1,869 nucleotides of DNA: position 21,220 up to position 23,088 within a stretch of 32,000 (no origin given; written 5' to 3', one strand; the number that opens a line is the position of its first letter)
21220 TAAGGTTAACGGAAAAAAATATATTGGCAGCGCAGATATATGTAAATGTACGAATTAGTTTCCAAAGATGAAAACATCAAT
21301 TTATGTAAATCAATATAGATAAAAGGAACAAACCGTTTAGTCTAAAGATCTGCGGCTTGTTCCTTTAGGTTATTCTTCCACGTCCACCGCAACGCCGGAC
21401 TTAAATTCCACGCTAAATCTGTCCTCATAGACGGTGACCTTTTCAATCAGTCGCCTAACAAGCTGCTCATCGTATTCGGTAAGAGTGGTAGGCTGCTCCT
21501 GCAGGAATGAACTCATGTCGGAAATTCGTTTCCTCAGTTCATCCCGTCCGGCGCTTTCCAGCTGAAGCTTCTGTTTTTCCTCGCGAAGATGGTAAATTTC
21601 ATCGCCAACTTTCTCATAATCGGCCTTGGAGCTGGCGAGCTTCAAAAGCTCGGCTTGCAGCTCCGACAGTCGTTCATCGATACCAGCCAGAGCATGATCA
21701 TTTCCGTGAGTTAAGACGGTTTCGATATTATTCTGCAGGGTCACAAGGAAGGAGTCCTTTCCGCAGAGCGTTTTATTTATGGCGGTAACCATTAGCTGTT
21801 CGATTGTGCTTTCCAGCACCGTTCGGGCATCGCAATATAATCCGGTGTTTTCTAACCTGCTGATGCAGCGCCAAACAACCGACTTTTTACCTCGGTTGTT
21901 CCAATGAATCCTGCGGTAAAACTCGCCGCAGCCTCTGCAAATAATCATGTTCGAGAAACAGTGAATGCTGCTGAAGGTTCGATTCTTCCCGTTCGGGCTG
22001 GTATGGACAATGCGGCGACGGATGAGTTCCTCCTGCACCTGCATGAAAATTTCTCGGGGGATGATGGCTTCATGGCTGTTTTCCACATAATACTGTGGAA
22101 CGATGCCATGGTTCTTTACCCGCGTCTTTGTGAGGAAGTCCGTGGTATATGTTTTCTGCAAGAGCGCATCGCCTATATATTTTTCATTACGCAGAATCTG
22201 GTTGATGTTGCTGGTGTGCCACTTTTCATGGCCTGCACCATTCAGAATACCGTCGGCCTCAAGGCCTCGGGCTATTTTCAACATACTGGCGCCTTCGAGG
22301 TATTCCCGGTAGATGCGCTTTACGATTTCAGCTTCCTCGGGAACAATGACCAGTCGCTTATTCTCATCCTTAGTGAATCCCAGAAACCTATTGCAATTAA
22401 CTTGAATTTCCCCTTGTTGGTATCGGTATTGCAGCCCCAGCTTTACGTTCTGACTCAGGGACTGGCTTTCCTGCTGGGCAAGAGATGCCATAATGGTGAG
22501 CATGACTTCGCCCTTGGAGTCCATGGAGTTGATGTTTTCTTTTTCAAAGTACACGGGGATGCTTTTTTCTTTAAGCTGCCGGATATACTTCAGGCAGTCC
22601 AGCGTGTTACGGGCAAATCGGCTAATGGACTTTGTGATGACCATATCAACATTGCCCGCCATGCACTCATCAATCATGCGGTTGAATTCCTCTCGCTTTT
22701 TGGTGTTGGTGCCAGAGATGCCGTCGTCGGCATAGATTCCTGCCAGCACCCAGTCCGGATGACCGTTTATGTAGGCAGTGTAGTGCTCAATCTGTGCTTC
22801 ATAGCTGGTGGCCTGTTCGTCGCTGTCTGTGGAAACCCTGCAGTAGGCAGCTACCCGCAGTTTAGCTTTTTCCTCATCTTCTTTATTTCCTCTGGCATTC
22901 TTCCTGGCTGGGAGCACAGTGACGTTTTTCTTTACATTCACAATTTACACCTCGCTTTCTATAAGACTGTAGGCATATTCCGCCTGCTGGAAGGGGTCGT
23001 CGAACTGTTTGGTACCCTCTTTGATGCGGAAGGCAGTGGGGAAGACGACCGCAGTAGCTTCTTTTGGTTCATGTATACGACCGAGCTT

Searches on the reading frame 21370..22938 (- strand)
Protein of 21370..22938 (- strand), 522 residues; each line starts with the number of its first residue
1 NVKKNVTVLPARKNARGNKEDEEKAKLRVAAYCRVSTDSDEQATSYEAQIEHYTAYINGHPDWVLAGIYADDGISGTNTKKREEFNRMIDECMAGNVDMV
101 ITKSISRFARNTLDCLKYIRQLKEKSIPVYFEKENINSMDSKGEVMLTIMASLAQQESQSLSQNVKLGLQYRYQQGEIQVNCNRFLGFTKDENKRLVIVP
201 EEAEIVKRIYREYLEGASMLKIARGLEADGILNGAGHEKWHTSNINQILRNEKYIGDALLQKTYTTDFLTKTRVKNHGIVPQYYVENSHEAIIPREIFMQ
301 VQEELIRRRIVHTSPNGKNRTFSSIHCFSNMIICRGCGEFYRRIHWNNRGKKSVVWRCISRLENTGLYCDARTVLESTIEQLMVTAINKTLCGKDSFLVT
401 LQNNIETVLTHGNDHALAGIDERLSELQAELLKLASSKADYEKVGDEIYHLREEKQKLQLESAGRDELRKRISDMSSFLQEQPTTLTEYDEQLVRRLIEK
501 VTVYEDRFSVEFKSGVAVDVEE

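Call 7: search_protein_families(library=pfam, proteins=[window:21370-22938:-], max_evalue=1)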
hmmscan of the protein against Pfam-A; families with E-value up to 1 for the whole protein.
window:21370-22938:- (522 aa): 7 families
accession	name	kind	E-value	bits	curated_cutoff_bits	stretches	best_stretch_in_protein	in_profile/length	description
PF00239.26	Resolvase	-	4.5e-34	118.1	23.3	1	29-177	1-144/145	Resolvase, N terminal domain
PF07508.19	Recombinase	-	1e-23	83.9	21.1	1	200-305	1-99/102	Recombinase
PF13408.12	Zn_ribbon_recom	-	3.6e-09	37.3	25.3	1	328-387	2-57/58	Recombinase zinc beta ribbon domain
PF14287.11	DUF4368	-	0.005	17.5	25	1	468-506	5-45/67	Domain of unknown function (DUF4368)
PF13922.11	PHD_3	-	0.076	13.6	25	1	312-340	20-51/68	PHD domain of transcriptional enhancer, Asx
PF16043.11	DUF4795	-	0.079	12.8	34.8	1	420-500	40-117/208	Domain of unknown function (DUF4795)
PF06156.18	YabA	-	0.87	10.7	30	0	423-493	9-73/103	Initiation control protein YabA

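Call 105: search_dna_similar(query=window:21370-22938:-, collection=phages, mode=protein, max_rows=10)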
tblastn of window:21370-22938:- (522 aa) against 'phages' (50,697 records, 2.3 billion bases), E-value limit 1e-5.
Records with a match: 519; places in all: 728; records where one place covers at least 80% of the query: 189.
Best place of each record, by identity: 80-90% 1; 60-80% 5; <60% 513.
By first word of the organism name: Streptococcus 149; Bacteriophage 73; Bacillus 51; Arthrobacter 43; Staphylococcus 33; Lactococcus 12; phage 11; Clostridium 11; Enterococcus 11; Listeria 8; and 51 more.
By host as written in the record: - 101; Arthrobacter globiformis B-2979 30; Bacillus anthracis 16; Streptococcus suis 11; Enterococcus faecalis 11; Staphylococcus epidermidis 9; Brevibacillus laterosporus 7; Listeria monocytogenes 6; and 224 more.
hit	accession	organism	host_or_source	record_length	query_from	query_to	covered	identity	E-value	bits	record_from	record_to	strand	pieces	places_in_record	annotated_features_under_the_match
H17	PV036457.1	phage IMGVR 15682261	human feces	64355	2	522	100%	83.9%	0e+0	899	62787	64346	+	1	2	integrase | DNA invertase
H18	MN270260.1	Streptococcus phage phi-SsuFJNP3_rum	Streptococcus suis FJNP3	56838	4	520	99%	66.0%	0e+0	693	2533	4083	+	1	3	site-specific recombinase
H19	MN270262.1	Streptococcus phage phi-SsuFJNP9_rum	Streptococcus suis FJNP9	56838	4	520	99%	66.0%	0e+0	693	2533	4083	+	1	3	site-specific recombinase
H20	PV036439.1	Ruminococcus phage NatCom_28274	Ruminococcus sp.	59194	4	521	99%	61.6%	0e+0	633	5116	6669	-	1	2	hypothetical protein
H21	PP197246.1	Terrisporobacter phage TPDSL_ph1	Terrisporobacter petrolearius DSL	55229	4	521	99%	60.0%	0e+0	619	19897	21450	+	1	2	integrase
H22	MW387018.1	Gardnerella phage vB_Gva_AB1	Gardnerella vaginalis P680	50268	5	521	99%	58.5%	0e+0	604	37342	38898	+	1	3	recombinase family protein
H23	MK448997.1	Streptococcus phage Javan630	Streptococcus uberis C8329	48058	4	520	99%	57.8%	0e+0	594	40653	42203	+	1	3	site-specific recombinase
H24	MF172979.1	Erysipelothrix phage phi1605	Erysipelothrix rhusiopathiae ZJ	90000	3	520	99%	57.7%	0e+0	594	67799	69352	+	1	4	site-specific recombinase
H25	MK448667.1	Streptococcus phage Javan105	Streptococcus constellatus C232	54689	5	520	99%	56.5%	3e-178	561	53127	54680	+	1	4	site-specific recombinase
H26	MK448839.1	Streptococcus phage Javan102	Streptococcus constellatus C1050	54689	5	520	99%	56.5%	3e-178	561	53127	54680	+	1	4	site-specific recombinase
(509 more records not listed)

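Call 106: get_annotated_region(hit=H17, flank=9000)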
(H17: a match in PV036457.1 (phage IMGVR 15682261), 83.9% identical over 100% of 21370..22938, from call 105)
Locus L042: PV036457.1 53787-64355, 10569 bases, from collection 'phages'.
description: Phage IMGVR 15682261, complete genome.
organism: phage IMGVR 15682261 (NCBI taxid 3403688)
taxonomy: Viruses; Duplodnaviria; Heunggongvirae; Uroviricota; Caudoviricetes; Ca. Heliusvirales
host: -; source: human feces; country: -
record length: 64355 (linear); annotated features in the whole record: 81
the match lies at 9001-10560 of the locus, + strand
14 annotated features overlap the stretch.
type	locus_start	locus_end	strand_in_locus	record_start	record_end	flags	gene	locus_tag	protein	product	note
CDS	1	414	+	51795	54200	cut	-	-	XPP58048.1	tail length tape measure protein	-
CDS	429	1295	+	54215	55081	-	-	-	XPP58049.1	hypothetical protein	-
CDS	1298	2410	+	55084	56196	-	-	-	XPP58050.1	minor tail protein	-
CDS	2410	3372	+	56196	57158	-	-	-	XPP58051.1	head protein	-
CDS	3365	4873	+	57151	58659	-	-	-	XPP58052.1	hypothetical protein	-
CDS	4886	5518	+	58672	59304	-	-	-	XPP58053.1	hypothetical protein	-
CDS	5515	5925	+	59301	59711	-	-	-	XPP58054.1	hypothetical protein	-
CDS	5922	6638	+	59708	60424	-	-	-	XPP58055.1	endolysin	-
CDS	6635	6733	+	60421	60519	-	-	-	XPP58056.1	hypothetical protein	-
CDS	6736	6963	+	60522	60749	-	-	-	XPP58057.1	hypothetical protein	-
CDS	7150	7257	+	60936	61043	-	-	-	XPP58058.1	hypothetical protein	-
CDS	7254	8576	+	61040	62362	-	-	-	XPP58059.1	hypothetical protein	-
CDS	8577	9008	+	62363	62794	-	-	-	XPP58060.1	DNA invertase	-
CDS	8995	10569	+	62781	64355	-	-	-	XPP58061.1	integrase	-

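Call 107: get_annotated_region(hit=H18, flank=6000)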
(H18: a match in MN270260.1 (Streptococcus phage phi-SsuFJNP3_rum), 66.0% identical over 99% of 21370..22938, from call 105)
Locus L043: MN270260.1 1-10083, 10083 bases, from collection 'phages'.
description: Streptococcus phage phi-SsuFJNP3_rum, complete genome.
organism: Streptococcus phage phi-SsuFJNP3_rum (NCBI taxid 2664390)
taxonomy: Viruses; Duplodnaviria; Heunggongvirae; Uroviricota; Caudoviricetes
host: Streptococcus suis FJNP3; source: pig; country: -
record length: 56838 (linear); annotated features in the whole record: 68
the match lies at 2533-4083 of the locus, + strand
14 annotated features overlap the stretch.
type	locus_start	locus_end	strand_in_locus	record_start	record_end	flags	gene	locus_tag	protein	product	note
CDS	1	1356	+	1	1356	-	-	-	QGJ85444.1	23S rRNA (uracil(1939)-C(5))-methyltransferase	-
CDS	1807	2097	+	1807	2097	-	-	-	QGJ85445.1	integrase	-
CDS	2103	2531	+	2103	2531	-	-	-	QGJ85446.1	hypothetical protein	-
CDS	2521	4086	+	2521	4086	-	-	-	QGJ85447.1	site-specific recombinase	-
CDS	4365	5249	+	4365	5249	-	-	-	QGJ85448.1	putative hydrolase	-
CDS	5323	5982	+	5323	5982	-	-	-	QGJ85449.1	putative streptogramin O-acetyltransferase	-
CDS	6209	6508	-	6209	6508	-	-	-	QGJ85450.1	hypothetical protein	-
CDS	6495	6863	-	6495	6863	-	-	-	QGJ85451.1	hypothetical protein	-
CDS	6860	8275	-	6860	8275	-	-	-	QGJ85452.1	putative UV-damage repair protein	putative UV-damage repair protein UvrX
CDS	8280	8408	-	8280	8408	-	-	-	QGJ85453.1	hypothetical protein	-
CDS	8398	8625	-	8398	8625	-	-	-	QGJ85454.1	hypothetical protein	-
CDS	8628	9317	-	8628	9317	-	-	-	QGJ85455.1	pleiotropic regulator of exopolysaccharide synthesis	Pleiotropic regulator of exopolysaccharide synthesis, competence and biofilm formation Ftr, XRE family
CDS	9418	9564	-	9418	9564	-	-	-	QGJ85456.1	hypothetical protein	-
CDS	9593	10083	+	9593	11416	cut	-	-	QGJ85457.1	hypothetical protein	-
